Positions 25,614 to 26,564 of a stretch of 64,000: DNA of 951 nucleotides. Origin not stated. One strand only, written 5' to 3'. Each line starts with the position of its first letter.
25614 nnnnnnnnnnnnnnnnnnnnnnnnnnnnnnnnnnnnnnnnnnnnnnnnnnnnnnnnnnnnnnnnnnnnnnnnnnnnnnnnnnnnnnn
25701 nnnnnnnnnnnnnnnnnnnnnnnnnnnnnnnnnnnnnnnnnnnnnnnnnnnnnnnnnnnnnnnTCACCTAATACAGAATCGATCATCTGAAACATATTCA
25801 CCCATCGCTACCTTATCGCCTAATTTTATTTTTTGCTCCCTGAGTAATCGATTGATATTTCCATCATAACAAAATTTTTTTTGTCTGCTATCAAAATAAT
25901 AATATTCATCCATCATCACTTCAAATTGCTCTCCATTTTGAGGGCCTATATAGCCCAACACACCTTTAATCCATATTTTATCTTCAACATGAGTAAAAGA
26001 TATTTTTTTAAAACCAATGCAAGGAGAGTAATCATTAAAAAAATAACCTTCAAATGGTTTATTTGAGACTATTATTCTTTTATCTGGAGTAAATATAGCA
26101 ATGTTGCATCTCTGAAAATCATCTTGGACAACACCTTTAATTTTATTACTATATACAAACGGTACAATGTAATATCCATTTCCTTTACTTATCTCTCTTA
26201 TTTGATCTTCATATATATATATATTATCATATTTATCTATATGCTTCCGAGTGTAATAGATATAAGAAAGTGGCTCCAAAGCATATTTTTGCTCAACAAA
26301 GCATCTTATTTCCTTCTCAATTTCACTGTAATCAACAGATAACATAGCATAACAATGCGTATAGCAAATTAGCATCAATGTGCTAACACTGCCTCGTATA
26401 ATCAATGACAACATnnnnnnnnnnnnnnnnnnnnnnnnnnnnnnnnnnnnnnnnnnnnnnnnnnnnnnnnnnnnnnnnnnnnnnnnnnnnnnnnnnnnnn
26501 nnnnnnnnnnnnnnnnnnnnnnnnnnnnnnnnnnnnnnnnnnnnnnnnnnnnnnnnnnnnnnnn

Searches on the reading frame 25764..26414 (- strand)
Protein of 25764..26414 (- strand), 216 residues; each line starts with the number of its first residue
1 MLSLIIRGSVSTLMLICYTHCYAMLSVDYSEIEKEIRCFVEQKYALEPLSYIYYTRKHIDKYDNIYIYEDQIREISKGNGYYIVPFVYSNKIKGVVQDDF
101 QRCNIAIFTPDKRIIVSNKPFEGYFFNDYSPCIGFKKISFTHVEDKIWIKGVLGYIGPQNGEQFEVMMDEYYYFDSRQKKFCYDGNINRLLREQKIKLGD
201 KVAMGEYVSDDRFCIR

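Call 4: search_protein_families(proteins=[window:25764-26414:-], library=ncbifam, max_evalue=0.01)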
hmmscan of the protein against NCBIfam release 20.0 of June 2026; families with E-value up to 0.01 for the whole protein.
window:25764-26414:- (216 aa): 0 families

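Call 67: search_protein_families(proteins=[window:25767-26414:-], library=padloc, max_evalue=0.001)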
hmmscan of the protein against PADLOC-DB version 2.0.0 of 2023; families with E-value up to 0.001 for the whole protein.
window:25767-26414:- (216 aa): 0 families

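Call 82: profile_search(protein=window:25767-26414:-)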
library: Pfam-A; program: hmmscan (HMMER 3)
A. the first sequence (216 residues): domains with independent E <= 10: 0; with E <= 0.001: 0
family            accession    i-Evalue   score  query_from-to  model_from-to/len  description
(no Pfam family matches the first sequence, even at E <= 10)
